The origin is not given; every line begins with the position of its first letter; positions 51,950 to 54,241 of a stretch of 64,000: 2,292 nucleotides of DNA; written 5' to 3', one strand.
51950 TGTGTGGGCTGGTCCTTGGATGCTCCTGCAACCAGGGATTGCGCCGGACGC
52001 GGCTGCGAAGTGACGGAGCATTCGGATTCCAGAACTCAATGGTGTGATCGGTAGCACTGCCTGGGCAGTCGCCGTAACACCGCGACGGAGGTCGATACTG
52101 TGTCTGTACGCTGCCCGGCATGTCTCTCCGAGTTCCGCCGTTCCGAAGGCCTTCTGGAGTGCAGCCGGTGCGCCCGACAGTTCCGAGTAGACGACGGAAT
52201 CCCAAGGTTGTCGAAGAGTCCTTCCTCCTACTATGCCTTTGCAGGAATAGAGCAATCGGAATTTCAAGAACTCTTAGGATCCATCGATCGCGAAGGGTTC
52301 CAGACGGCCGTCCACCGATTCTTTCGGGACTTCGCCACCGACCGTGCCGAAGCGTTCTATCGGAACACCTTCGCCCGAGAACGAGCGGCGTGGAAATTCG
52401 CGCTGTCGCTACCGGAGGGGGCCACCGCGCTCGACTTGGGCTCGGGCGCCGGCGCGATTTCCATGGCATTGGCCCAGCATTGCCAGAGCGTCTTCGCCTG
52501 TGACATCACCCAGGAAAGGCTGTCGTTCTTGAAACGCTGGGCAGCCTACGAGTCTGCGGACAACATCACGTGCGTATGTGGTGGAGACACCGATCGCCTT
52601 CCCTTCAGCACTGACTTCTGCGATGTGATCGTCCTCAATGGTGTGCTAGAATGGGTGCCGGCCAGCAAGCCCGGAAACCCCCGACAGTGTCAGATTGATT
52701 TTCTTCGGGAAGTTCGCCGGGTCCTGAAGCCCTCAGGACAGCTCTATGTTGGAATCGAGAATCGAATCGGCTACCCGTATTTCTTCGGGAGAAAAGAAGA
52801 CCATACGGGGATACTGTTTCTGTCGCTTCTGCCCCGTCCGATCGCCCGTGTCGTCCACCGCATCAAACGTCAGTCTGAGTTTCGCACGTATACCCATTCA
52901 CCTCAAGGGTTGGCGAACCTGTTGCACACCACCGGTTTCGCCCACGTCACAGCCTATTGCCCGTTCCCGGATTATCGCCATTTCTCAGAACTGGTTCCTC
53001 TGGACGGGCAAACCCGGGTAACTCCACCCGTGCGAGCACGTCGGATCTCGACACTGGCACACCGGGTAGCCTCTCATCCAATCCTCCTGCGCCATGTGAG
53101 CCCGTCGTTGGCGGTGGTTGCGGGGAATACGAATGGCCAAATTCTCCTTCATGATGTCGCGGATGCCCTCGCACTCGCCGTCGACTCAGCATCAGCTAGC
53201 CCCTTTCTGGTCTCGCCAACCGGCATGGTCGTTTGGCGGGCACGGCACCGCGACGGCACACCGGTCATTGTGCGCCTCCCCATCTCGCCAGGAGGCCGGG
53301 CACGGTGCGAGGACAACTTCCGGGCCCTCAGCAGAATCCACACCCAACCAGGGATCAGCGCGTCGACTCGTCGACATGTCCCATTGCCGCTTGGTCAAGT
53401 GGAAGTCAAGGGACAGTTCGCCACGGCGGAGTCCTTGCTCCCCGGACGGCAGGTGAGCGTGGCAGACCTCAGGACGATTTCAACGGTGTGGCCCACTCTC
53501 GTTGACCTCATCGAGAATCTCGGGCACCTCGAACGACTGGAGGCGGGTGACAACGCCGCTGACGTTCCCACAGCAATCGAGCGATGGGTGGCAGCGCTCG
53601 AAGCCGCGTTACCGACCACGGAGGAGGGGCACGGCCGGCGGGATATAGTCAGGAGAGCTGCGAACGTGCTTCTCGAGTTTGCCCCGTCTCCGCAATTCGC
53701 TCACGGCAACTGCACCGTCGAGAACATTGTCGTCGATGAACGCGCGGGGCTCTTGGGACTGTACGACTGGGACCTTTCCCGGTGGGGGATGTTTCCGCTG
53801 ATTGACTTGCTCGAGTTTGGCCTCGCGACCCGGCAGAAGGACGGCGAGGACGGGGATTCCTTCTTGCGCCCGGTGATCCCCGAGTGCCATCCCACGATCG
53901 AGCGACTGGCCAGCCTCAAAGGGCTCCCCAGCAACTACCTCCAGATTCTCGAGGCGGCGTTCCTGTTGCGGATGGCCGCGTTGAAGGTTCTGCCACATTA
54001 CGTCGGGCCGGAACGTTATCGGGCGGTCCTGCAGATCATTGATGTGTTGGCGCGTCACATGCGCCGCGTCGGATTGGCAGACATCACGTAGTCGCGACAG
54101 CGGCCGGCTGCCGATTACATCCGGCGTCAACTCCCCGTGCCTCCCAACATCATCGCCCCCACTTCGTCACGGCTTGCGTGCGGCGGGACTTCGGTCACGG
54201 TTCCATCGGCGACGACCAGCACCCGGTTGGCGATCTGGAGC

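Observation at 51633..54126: Lower-GC 2.5-kb insert with a methyltransferase-(pseudo)kinase fusion splits a BMP-type ABC transporter operon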

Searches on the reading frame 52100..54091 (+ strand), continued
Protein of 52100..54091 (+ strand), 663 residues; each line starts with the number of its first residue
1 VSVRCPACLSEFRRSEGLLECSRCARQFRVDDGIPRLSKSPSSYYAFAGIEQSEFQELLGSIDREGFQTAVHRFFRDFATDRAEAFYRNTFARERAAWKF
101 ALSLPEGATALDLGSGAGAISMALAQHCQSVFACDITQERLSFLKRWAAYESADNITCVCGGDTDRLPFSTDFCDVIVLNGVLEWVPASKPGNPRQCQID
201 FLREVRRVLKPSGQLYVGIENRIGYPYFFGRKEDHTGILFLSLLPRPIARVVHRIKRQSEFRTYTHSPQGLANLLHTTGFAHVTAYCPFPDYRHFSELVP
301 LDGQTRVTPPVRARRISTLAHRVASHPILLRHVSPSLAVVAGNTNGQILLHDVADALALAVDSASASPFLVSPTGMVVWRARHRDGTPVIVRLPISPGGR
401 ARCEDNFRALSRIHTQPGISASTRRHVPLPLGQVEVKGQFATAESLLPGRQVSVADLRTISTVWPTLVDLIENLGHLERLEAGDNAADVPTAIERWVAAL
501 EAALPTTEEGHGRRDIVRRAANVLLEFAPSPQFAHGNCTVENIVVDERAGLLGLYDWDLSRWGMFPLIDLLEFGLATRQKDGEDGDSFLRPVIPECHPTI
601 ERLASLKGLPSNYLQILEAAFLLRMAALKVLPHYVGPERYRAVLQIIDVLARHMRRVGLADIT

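Call 57: find_encoding_contigs(protein=P0024, flank=8000, max_places=1)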
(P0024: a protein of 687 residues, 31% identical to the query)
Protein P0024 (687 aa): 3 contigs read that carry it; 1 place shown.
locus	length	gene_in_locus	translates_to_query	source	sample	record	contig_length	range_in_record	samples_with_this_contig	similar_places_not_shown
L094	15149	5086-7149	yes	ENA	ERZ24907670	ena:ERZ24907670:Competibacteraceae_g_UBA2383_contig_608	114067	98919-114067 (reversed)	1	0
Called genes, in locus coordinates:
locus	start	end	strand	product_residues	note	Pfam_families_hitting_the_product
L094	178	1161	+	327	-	PF13480:Acetyltransf_6 (weak)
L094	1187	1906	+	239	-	PF13431:TPR_17 (faint), PF13432:TPR_16 (faint), PF07719:TPR_2 (faint), PF13414:TPR_11 (faint)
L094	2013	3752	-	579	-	PF01636:APH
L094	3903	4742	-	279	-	PF13469:Sulfotransfer_3, PF00685:Sulfotransfer_1 (weak)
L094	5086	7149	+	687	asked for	PF13489:Methyltransf_23 (weak), PF08241:Methyltransf_11, PF08242:Methyltransf_12 (weak), PF13649:Methyltransf_25, PF01636:APH (weak)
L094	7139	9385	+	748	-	PF16889:Hepar_II_III_N (weak), PF07940:Hepar_II_III_C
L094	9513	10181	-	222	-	PF13489:Methyltransf_23, PF13847:Methyltransf_31 (weak), PF08241:Methyltransf_11, PF08242:Methyltransf_12, PF13649:Methyltransf_25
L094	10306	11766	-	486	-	PF01943:Polysacc_synt, PF13440:Polysacc_synt_3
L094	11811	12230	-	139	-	-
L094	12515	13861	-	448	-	PF19358:DUF5935, PF04932:Wzy_C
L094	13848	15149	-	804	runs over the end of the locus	PF13439:Glyco_transf_4 (weak), PF00534:Glycos_transf_1, PF13692:Glyco_trans_1_4, PF13524:Glyco_trans_1_2 (weak), PF00501:AMP-binding (faint), PF27533:CapK_C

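Call 58: find_encoding_contigs(protein=P0029, flank=8000, max_places=1)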
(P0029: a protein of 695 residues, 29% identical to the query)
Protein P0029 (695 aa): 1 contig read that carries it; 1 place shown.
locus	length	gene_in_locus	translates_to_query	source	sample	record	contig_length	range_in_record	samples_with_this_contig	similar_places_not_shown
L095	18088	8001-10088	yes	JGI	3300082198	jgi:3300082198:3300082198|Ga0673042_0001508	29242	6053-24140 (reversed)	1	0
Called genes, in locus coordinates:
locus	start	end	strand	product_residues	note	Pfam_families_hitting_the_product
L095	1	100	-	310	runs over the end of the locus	PF01522:Polysacc_deac_1, PF11959:DUF3473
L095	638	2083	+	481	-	PF04932:Wzy_C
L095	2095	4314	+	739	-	PF01041:DegT_DnrJ_EryC1, PF13506:Glyco_transf_21 (weak), PF00535:Glycos_transf_2, PF10111:Glyco_tranf_2_2, PF13641:Glyco_tranf_2_3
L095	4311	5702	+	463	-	PF13439:Glyco_transf_4, PF13579:Glyco_trans_4_4, PF13692:Glyco_trans_1_4, PF00534:Glycos_transf_1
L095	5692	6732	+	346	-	PF01522:Polysacc_deac_1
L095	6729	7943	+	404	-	PF02786:CPSase_L_D2 (faint), PF15632:ATPgrasp_Ter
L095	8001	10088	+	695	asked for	PF13489:Methyltransf_23 (weak), PF08241:Methyltransf_11, PF08242:Methyltransf_12, PF13649:Methyltransf_25, PF13847:Methyltransf_31, PF01636:APH (weak)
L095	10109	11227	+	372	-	PF13439:Glyco_transf_4, PF13579:Glyco_trans_4_4, PF00534:Glycos_transf_1, PF20706:GT4-conflict, PF13692:Glyco_trans_1_4, PF13524:Glyco_trans_1_2 (weak)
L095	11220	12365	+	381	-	PF00535:Glycos_transf_2, PF13641:Glyco_tranf_2_3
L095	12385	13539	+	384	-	PF13439:Glyco_transf_4, PF13579:Glyco_trans_4_4, PF20706:GT4-conflict, PF00534:Glycos_transf_1, PF13692:Glyco_trans_1_4, PF13524:Glyco_trans_1_2 (weak)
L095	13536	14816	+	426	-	PF13439:Glyco_transf_4 (faint), PF00534:Glycos_transf_1, PF13692:Glyco_trans_1_4, PF13524:Glyco_trans_1_2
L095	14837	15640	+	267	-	PF01209:Ubie_methyltran, PF02353:CMAS, PF13489:Methyltransf_23, PF08003:Methyltransf_9 (weak), PF08241:Methyltransf_11, PF08242:Methyltransf_12, PF13649:Methyltransf_25, PF13847:Methyltransf_31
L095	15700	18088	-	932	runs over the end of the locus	PF05345:He_PIG, PF22352:K319L-like_PKD (faint), PF24908:Ig_SIBA-E_2nd (faint), PF05345:He_PIG, PF01833:TIG, PF20144:TIG_SUH (faint), PF01833:TIG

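Call 59: search_protein_representatives(alignment_id=A1)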
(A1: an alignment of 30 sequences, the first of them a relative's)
Query: 30 sequences, 672 profile positions. Proteins with E-value up to 0.001 (for the whole library): 94951; up to 1e-10: 14801; up to 1e-30: 2143. The best 150 are listed.
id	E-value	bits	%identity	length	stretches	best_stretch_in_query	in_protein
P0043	3.4e-226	769.5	-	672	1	1-658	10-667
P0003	4.1e-225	766.0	-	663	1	6-671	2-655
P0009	3.3e-224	763.0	-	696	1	3-661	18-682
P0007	2.6e-209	713.7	-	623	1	64-667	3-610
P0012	3.1e-208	710.2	-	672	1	6-668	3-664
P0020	7.5e-204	695.7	-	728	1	5-666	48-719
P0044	6.6e-197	672.7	-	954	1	1-654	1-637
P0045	2.2e-196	671.0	-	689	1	4-665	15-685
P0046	2.9e-196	670.6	-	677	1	5-666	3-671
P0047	5.7e-192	656.4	-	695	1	5-663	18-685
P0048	4.5e-191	653.5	-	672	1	6-668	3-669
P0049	7.2e-189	646.2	-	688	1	1-667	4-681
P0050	1.2e-187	642.1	-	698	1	7-668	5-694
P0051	2.2e-187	641.3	-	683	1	5-661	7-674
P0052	1.4e-185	635.3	-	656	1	6-657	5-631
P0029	1.1e-182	625.7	-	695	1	3-658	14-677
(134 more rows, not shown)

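Call 66: find_related_loci(query=window:52100-54091:+, collection=metagenome_contigs, flank=6000)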
Query window:52100-54091:+ (663 aa) in metagenome_contigs; peptide patterns used: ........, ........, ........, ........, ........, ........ (x = any residue, [..] = any of these).
112 stretches matched a pattern, but none encodes a relative of the query by tblastn (E <= 1e-3).

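Call 69: find_related_loci(query=A3, collection=metagenome_contigs, flank=6000)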
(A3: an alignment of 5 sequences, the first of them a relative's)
Query A3 (663 aa) in metagenome_contigs; peptide patterns used: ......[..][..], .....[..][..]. (x = any residue, [..] = any of these).
268 stretches matched a pattern, but none encodes a relative of the query by tblastn (E <= 1e-3).

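Call 70: find_related_loci(query=A1, collection=viral_contigs, flank=6000)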
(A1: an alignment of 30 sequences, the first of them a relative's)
Query A1 (663 aa) in viral_contigs; peptide patterns used: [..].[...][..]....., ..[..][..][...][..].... (x = any residue, [..] = any of these).
25 stretches matched a pattern, but none encodes a relative of the query by tblastn (E <= 1e-3).

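Call 71: search_dna_similar(query=window:52100-54091:+, collection=plasmids, mode=protein, max_evalue=1e-10, max_rows=15)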
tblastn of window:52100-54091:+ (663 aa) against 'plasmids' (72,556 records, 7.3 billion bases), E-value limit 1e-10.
Records with a match: 1; places in all: 1; records where one place covers at least 80% of the query: 0.
Best place of each record, by identity: <60% 1.
By first word of the organism name: Citrobacter 1.
By predicted mobility (MOB-suite, as given by PLSDB): conjugative 1.
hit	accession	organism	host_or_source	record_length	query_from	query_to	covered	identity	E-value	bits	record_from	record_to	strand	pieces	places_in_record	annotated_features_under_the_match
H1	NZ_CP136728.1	Citrobacter braakii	Homo sapiens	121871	107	349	37%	28.1%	1e-11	76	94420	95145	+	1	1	class I SAM-dependent methyltransferase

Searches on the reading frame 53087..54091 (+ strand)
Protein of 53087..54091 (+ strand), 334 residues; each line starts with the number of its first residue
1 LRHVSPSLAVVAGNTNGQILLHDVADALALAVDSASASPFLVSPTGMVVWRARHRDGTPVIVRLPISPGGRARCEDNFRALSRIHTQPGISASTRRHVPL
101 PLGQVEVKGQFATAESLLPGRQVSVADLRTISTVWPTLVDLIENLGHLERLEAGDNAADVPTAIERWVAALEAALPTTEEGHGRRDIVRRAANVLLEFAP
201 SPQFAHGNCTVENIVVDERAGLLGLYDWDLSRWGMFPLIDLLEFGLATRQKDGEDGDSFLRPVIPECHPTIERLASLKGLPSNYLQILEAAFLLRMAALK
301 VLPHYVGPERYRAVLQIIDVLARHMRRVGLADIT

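Call 46: search_solved_structures(query=A2, max_evalue=1, show_alignments=4)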
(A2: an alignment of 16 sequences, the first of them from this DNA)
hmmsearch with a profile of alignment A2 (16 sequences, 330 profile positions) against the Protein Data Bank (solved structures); distinct sequences matched with E-value up to 1: 163 (the best 60 are shown).
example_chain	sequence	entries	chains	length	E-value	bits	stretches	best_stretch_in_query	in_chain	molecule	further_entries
8v3v_A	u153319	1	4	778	8.2e-14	54.6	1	124-289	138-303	Acyl-Coenzyme A dehydrogenase family, member 11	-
8v3u_A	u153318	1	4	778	5.9e-12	48.5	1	124-289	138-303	Acyl-Coenzyme A dehydrogenase family, member 11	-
6fuc_A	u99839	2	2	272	6.2e-10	41.9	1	106-259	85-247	Aminoglycoside phosphotransferase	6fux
8i80_B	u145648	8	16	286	4.9e-09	38.9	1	52-224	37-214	Viomycin kinase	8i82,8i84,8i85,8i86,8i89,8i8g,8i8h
9o56_A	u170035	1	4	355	1e-07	34.6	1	67-239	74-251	Aminoglycoside phosphotransferase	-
5igh_A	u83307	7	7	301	3e-07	33.1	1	29-236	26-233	Macrolide 2'-phosphotransferase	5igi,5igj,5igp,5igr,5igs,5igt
4feu_A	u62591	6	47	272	8e-07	31.7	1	106-221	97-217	Aminoglycoside 3'-phosphotransferase AphA1-IAB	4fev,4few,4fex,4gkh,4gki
4ej7_A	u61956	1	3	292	9.4e-07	31.4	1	106-221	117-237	Aminoglycoside 3'-phosphotransferase AphA1-IAB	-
3dxp_A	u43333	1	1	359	1.1e-06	31.2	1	178-234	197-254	putative acyl-CoA dehydrogenase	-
7f0a_A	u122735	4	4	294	2.5e-06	30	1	87-234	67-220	Capreomycin phosphotransferase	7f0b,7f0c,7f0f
4dtb_A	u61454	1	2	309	1.5e-05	27.5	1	28-225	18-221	APH(2'')-Id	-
4h05_A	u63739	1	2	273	2e-05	27.1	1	91-221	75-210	Aminoglycoside-O-phosphotransferase VIII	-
4n57_A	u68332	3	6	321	2.4e-05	26.8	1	28-225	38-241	APH(2'')-Id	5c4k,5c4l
3csv_A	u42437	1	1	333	2.4e-05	26.8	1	130-245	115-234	Aminoglycoside phosphotransferase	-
3w0r_A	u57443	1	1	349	2.5e-05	26.7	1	91-224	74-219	Hygromycin-B 4-O-kinase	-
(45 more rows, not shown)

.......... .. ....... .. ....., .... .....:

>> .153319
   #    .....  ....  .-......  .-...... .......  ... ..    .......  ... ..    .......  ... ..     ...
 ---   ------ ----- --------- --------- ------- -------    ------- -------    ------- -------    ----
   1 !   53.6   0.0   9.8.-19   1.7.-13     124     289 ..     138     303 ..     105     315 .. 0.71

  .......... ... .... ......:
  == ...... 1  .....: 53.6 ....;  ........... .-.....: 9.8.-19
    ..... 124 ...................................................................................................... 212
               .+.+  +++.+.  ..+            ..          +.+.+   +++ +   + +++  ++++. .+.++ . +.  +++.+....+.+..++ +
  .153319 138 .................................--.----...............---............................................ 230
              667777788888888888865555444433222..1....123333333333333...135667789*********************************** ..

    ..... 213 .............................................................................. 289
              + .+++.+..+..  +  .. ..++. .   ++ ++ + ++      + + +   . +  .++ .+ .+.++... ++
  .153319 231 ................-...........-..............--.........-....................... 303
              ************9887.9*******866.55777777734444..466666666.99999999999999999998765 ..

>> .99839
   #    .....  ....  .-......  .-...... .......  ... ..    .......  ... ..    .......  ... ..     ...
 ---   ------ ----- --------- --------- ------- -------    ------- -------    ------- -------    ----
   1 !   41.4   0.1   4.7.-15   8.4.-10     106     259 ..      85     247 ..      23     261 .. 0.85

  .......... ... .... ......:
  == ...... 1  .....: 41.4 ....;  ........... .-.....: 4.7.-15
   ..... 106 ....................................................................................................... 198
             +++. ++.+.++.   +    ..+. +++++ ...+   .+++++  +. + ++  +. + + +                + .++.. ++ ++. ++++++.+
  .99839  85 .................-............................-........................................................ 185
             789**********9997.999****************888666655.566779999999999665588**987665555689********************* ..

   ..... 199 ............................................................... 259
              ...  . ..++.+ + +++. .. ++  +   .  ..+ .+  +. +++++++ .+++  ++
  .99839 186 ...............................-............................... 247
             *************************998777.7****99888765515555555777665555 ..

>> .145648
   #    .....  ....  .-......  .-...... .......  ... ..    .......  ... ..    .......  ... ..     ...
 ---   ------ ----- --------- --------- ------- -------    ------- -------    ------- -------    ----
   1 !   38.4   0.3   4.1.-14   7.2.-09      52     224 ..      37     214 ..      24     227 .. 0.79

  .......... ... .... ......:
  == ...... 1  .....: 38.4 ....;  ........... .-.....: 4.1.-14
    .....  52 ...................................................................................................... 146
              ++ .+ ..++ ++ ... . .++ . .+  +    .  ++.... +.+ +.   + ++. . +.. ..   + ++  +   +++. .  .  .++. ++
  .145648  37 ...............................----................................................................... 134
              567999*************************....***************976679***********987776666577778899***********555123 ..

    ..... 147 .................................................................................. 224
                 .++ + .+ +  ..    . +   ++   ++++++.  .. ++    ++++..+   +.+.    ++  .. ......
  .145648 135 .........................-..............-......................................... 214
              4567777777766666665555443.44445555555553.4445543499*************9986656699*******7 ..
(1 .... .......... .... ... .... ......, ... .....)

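Call 63: search_protein_families(library=pfam, proteins=[window:53087-54091:+], max_evalue=10)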
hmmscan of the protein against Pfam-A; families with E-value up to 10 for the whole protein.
window:53087-54091:+ (334 aa): 1 family
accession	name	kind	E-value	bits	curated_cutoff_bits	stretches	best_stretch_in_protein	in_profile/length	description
PF01636.29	APH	-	1.1e-08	35.5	23.2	1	52-235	16-201/239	Phosphotransferase enzyme family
